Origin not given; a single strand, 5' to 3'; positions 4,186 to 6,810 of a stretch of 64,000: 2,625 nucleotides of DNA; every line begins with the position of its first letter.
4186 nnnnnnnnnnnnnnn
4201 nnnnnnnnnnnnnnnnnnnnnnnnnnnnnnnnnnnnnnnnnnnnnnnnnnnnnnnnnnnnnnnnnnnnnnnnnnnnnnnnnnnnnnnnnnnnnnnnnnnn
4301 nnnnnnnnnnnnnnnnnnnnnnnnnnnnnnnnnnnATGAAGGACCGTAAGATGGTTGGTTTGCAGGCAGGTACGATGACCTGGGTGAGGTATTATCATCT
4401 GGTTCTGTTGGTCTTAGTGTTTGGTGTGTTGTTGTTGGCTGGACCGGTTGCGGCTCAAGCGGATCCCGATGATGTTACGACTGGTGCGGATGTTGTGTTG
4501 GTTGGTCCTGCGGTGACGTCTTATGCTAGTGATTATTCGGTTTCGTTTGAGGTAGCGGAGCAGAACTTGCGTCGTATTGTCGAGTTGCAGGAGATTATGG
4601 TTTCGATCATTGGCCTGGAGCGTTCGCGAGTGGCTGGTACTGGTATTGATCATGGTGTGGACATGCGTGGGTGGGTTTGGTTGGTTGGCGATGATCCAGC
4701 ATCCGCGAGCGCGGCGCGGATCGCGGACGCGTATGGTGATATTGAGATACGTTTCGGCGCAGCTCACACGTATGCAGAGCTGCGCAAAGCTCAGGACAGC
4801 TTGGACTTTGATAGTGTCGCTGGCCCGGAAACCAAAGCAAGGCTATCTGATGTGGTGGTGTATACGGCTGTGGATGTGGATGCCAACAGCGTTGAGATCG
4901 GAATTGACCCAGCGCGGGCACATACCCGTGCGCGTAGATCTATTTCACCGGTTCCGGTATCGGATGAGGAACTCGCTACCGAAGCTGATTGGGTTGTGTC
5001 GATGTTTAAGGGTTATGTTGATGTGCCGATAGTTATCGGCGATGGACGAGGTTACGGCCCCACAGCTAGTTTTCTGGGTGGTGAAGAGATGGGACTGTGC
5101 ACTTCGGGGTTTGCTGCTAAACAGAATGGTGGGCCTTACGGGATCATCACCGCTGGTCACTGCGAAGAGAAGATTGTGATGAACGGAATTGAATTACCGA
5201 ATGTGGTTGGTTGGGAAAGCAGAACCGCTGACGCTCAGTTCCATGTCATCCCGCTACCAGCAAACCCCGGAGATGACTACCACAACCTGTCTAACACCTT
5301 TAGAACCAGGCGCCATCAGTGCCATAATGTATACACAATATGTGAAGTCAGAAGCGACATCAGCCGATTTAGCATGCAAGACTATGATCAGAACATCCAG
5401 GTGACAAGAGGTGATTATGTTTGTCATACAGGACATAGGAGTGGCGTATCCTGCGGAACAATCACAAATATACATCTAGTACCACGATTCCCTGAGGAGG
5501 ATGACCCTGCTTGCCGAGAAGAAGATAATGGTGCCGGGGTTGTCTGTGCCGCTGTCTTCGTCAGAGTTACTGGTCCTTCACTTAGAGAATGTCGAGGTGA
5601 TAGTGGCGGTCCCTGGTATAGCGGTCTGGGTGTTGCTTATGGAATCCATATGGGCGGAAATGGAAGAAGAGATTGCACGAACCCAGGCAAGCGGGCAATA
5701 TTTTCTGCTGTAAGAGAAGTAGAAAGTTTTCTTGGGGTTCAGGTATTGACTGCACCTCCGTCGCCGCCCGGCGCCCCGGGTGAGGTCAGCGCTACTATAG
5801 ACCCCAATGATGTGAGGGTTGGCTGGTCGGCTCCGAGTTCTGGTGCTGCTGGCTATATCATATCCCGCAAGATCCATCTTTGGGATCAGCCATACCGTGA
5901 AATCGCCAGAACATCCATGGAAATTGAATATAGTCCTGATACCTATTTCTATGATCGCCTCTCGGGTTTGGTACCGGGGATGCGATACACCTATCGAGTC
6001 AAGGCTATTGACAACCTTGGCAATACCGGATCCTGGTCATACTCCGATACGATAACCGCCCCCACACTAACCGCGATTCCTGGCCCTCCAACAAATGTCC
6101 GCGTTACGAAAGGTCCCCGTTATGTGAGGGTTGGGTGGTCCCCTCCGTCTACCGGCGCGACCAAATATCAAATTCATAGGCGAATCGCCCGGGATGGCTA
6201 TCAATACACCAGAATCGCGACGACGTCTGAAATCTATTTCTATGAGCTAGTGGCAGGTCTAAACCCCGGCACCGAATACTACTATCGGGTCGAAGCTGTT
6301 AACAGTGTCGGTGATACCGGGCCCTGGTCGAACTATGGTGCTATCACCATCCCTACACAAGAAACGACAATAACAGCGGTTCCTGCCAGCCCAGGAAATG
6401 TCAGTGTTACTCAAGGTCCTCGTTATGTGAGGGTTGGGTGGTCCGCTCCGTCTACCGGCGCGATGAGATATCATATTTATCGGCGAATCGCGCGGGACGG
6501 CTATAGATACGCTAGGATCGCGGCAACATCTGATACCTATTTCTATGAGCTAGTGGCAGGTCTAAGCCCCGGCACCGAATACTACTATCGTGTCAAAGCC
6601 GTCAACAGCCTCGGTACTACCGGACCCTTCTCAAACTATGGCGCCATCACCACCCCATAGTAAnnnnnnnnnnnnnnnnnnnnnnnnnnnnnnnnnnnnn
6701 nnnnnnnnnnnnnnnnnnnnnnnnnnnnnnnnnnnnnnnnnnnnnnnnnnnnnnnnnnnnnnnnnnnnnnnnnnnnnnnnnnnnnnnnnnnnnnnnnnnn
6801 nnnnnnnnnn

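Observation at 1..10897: Tandem array of at least three diverged cassettes: Mo-enzyme gene remnant / MoaD-like GG protein / prodomain-like lipoprotein / S1 protease-3xFN3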

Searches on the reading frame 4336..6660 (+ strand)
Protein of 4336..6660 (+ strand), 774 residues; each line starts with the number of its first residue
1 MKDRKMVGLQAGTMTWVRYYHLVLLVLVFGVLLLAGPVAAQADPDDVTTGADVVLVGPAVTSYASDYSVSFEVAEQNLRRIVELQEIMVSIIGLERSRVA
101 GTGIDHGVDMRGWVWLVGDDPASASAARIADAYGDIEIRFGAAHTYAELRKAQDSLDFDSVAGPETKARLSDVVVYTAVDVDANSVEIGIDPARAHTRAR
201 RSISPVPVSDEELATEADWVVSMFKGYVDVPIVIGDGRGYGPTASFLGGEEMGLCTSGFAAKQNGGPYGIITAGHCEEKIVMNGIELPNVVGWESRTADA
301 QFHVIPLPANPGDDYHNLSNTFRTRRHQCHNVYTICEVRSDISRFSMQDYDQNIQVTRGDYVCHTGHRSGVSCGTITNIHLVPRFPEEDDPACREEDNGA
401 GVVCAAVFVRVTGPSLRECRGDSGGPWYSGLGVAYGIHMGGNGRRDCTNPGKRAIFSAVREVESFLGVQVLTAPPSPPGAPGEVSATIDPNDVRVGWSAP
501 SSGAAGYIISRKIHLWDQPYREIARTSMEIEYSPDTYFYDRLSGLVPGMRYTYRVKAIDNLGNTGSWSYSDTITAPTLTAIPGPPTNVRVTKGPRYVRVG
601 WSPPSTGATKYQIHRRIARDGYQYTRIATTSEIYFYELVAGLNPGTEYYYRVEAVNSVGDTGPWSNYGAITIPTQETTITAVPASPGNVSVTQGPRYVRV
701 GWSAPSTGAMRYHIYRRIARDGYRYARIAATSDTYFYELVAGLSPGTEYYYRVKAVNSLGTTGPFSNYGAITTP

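Call 5: search_protein_families(library=pfam, proteins=[window:4336-6660:+], max_evalue=0.01)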
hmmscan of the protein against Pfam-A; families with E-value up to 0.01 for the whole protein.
window:4336-6660:+ (774 aa): 9 families
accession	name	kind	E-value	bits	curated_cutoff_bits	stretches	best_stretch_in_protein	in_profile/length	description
PF00041.27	fn3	-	1.1e-25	90.1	25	3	584-666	2-79/84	Fibronectin type III domain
PF16656.11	Pur_ac_phosph_N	-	4.1e-13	50.2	30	2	592-666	10-87/93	Purple acid Phosphatase, N-terminal domain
PF16655.11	PhoD_N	-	8.3e-09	36.3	30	0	698-761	28-84/90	PhoD-like phosphatase, N-terminal domain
PF25788.1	Ig_Rha78A_N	-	3.8e-08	34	27.4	0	607-667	34-96/105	Rha78A-like, N-terminal immunoglobulin domain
PF25059.1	FN3_DSCAM-DSCAML_C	-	5.6e-08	33.5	39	0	638-662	48-72/89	DSCAM/DSCAML C-terminal Fn3-like domain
PF21605.3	CRLF2-like_D2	-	0.00015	22.3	27.3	0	582-654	1-69/94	Cytokine receptor-like factor 2-like, D2 domain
PF00089.32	Trypsin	-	0.00071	19.9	20.6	1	415-462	172-216/220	Trypsin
PF21200.3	Glyco_hydro_39_C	-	0.0032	18.2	27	0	718-767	34-83/89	Alpha-L-iduronidase C-terminal domain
PF25523.1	Ig_RIMBP2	-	0.0061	17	27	0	581-609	2-32/105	RIMBP2-like, immunoglobulin-like domain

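Call 10: find_encoding_contigs(protein=window:4336-6660:+, flank=10000, max_places=6)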
Protein window:4336-6660:+ (774 aa): no gene with exactly this product is on record in the collection.

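Call 11: find_homologous_proteins(query=window:4336-6660:+)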
Query window:4336-6660:+ (774 aa): 125 proteins with E <= 0.001 among 8000 candidates; the best 120 are listed.
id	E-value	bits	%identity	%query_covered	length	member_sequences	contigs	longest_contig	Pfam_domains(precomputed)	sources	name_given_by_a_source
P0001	0.0e+0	1789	100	100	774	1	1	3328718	PF16655.13,PF25059.2,PF25788.3,PF00041.28,PF16656.12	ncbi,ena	-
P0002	3.0e-252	858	79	61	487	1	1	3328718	PF16655.13,PF25059.2,PF25788.3,PF00041.28,PF16656.12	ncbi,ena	-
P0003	3.8e-250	851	77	64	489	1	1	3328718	PF16655.13,PF25059.2,PF25788.3,PF00041.28,PF16656.12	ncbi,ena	-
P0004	3.0e-208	712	62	38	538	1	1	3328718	PF28033.1,PF16655.13,PF25059.2,PF23376.2,PF25788.3,PF00041.28,PF16656.12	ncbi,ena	-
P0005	1.6e-204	700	43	97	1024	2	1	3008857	PF16655.13,PF25059.2,PF23376.2,PF25832.1,PF25788.3,PF21910.3,PF00041.28,PF16656.12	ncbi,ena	-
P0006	2.2e-195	670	38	92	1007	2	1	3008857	PF16655.13,PF25059.2,PF23376.2,PF25833.1,PF21910.3,PF16303.11,PF00041.28,PF16656.12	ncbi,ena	-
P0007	1.0e-191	657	37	97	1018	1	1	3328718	PF16655.13,PF25059.2,PF23376.2,PF25529.2,PF25788.3,PF21910.3,PF16303.11,PF00041.28,PF16656.12,PF00089.33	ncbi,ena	-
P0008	1.4e-184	634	45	93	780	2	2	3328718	PF16655.13,PF00041.28,PF16656.12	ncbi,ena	-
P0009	1.2e-175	604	44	93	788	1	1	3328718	PF16655.13,PF00041.28,PF16656.12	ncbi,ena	-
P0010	2.0e-172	594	45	97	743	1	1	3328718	PF16655.13,PF00041.28,PF16656.12,PF00089.33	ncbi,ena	-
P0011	6.9e-170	585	40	97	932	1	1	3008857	PF16655.13,PF25059.2,PF28308.1,PF00041.28,PF16656.12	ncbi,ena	-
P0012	1.3e-153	531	37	90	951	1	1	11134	PF16655.13,PF04719.21,PF25529.2,PF00041.28,PF16656.12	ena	-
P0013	6.7e-153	529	39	97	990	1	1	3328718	PF16655.13,PF21910.3,PF00041.28,PF16656.12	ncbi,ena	-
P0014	1.9e-152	528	44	79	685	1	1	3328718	PF00041.28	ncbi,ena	-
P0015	3.6e-152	527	38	93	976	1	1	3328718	PF16655.13,PF25529.2,PF25788.3,PF21910.3,PF00041.28,PF16656.12,PF00089.33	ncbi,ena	-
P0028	1.4e-96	343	46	54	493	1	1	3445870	-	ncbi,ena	-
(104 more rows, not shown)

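Call 12: find_encoding_contigs(protein=P0001, flank=10000, max_places=3)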
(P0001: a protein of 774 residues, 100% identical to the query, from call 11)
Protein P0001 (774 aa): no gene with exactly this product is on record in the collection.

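Call 13: list_cluster_members(proteins=[P0001, P0005, P0008, P0028])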
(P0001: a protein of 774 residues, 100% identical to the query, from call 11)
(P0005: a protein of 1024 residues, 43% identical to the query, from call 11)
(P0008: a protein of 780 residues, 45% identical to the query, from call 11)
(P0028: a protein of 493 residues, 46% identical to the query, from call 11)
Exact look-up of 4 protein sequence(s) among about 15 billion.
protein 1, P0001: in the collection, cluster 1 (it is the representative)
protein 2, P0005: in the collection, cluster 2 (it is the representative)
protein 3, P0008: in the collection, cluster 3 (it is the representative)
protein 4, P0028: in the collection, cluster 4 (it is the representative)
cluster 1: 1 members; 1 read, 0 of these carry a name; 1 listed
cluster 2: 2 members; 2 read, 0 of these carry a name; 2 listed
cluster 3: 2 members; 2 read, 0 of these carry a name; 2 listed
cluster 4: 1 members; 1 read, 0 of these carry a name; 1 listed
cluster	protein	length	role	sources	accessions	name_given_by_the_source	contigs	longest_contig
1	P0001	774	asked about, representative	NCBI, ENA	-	-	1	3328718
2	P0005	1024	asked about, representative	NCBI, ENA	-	-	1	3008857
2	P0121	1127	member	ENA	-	-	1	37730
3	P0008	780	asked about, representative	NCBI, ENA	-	-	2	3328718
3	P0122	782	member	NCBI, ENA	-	-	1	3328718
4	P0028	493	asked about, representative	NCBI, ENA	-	-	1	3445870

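Call 18: find_encoding_contigs(protein=P0004, flank=10000, max_places=3)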
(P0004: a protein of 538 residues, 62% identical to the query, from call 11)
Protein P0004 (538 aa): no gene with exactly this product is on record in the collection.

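Call 33: find_related_loci(query=A1, collection=genome_contigs, flank=10000)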
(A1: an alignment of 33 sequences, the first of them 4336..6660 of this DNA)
Query A1 (774 aa) in genome_contigs; peptide patterns used: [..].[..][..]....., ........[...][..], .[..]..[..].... (x = any residue, [..] = any of these).
597 stretches matched a pattern (row limit reached: there are more); 14 encode a relative of the query (tblastn E <= 1e-3); 14 distinct loci.
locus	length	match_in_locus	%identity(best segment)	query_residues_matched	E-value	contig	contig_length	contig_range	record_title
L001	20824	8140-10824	39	53-774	2e-137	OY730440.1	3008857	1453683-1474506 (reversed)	MAG: Acidimicrobiales bacterium isolate 66a0c705-35f1-4a73-9d13-6e1e10a8c2cc genome assembly, chromosome: 1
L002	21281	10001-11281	44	56-472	8e-90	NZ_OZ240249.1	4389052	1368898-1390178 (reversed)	MAG: Candidatus Poriferisodalis sp. isolate 28e7fe26-1565-4c76-bd7c-ff92479b411d chromosome 1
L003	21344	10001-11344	39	37-473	7e-85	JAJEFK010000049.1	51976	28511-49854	MAG: Acidimicrobiia bacterium isolate p16x43bins.35 k141_802132, whole genome shotgun sequence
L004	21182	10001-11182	45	59-475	3e-85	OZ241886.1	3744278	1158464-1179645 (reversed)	MAG: Candidatus Aldehydirespiratoraceae bacterium isolate 67cb103c-45cd-4466-8c42-f27af5c96c61 genome assembly, chromoso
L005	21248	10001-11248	43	58-471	4e-84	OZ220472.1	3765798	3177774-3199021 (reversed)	MAG: Acidimicrobiales bacterium isolate 50d9dbc7-b9bb-4ef4-8b8a-a1bf32c38d06 genome assembly, chromosome: 1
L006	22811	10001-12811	40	7-773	4e-143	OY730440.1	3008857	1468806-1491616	MAG: Acidimicrobiales bacterium isolate 66a0c705-35f1-4a73-9d13-6e1e10a8c2cc genome assembly, chromosome: 1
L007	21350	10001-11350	39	24-471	3e-78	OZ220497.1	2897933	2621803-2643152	MAG: Acidimicrobiales bacterium isolate 893527ef-317f-4e76-befb-80f720a9291d genome assembly, chromosome: 1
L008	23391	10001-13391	37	26-471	2e-72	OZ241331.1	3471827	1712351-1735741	MAG: Acidimicrobiales bacterium isolate 7255c353-40fc-46f0-880a-995c00eab931 genome assembly, chromosome: 1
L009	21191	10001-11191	39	56-472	1e-68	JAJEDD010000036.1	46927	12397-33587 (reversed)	MAG: Acidimicrobiia bacterium isolate jk18xAbins.52 k141_1293400, whole genome shotgun sequence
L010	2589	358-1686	36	63-473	6e-69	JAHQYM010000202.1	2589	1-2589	MAG: Acidimicrobiia bacterium isolate 10 NODE_39414_length_2589_cov_15.5674_ID_78827, whole genome shotgun sequence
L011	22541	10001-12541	36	18-476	6e-66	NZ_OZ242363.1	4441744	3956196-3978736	MAG: Candidatus Poriferisodalis sp. isolate 3ecd5611-abd8-4ec1-8e8b-c033b5c04d4f chromosome 1, complete sequence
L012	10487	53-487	36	311-472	3e-18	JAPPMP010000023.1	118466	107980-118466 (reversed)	MAG: Acidimicrobiaceae bacterium isolate RHO3_bin_4 NODE_382_length_118466_cov_12.814139, whole genome shotgun sequence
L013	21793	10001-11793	31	39-478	1e-42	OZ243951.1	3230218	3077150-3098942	MAG: Candidatus Aldehydirespiratoraceae bacterium isolate d6686e6b-c766-4219-a85b-b3fd03f9654a genome assembly, chromoso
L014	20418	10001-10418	55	59-255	2e-15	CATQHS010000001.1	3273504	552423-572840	MAG: uncultured Acidimicrobiales bacterium isolate 560520c5-c18b-440b-b2bf-76b0f8004c07 genome assembly, contig: contig_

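Call 42: search_protein_families(library=pfam, proteins=[L008:387-1256:+, L008:1253-1729:+, L008:1739-4012:+, L008:4111-4359:+, L008:4460-5737:-, L008:5654-7798:+, L008:7925-9691:+, L008:9929-11287:+, L008:11309-11872:+, L008:12573-13400:+], max_evalue=0.001)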
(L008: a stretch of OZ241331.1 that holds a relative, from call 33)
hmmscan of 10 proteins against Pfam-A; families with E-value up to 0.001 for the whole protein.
L008:387-1256:+ (289 aa): 2 families
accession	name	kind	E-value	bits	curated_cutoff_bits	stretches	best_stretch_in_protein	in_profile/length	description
PF00941.27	FAD_binding_5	-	7.8e-33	114.1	27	1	2-166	4-167/170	FAD binding domain in molybdopterin dehydrogenase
PF03450.22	CO_deh_flav_C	-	2.2e-28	98.8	25.5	1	177-276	2-100/102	CO dehydrogenase flavoprotein C-terminal domain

L008:1253-1729:+ (158 aa): 2 families
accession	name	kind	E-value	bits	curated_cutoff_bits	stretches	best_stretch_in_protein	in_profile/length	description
PF01799.25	Fer2_2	-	1.6e-29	102.3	30.3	1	76-148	1-74/75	[2Fe-2S] binding domain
PF00111.32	Fer2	-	1.6e-07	31.6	21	1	9-58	2-52/77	2Fe-2S iron-sulfur cluster binding domain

L008:1739-4012:+ (757 aa): 3 families
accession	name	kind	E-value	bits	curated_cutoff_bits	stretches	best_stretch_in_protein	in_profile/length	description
PF20256.3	MoCoBD_2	-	2.1e-66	224.8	27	1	441-685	26-283/283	Molybdopterin cofactor-binding domain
PF02738.23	MoCoBD_1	-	2.9e-64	216.9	27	1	166-401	6-244/244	Molybdopterin cofactor-binding domain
PF01315.27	Ald_Xan_dh_C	-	3.7e-28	98.5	31.3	1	27-133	1-109/110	Aldehyde oxidase and xanthine dehydrogenase, a/b hammerhead domain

L008:4111-4359:+ (82 aa): 1 family
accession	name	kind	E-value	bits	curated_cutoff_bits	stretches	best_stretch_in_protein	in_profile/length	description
PF02597.26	ThiS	-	3e-06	28.1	22.5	1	6-82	2-76/76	ThiS family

L008:4460-5737:- (425 aa): 3 families
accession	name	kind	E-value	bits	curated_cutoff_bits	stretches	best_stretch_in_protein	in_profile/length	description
PF00155.27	Aminotran_1_2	-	2.9e-59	201.5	19.7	1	95-418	2-360/361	Aminotransferase class I and II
PF01041.23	DegT_DnrJ_EryC1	-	2.1e-06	27.6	19.8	1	128-224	23-119/360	DegT/DnrJ/EryC1/StrS aminotransferase family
PF00266.25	Aminotran_5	-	6e-06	25.9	21.5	1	156-257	74-177/371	Aminotransferase class-V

L008:5654-7798:+ (714 aa): 4 families
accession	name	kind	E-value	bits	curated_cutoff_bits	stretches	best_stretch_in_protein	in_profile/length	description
PF00122.25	E1-E2_ATPase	-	1.8e-51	174.6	28.1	1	227-391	16-180/181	E1-E2 ATPase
PF00702.32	Hydrolase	-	7.3e-30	105.2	26.4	1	410-618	3-191/191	haloacid dehalogenase-like hydrolase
PF00403.32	HMA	-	2.5e-14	53.8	24.8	1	15-71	4-61/62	Heavy-metal-associated domain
PF08282.18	Hydrolase_3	-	0.00022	21.5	20.9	0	592-641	197-246/255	haloacid dehalogenase-like hydrolase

L008:7925-9691:+ (588 aa): 3 families
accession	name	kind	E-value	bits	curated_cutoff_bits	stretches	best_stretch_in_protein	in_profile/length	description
PF00205.28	TPP_enzyme_M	-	6.9e-36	123.4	30.4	1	189-325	2-136/137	Thiamine pyrophosphate enzyme, central domain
PF02775.26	TPP_enzyme_C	-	1e-35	123.2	21.9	1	407-558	1-150/151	Thiamine pyrophosphate enzyme, C-terminal TPP binding domain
PF02776.23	TPP_enzyme_N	-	5.1e-31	107.4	26.8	1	4-119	1-118/119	Thiamine pyrophosphate enzyme, N-terminal TPP binding domain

L008:9929-11287:+ (452 aa): 1 family
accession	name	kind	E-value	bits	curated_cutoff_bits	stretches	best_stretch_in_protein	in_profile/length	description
PF00089.32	Trypsin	-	0.00047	20.5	20.6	1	332-425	115-212/220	Trypsin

L008:11309-11872:+ (187 aa): 0 families

L008:12573-13400:+ (275 aa): 0 families
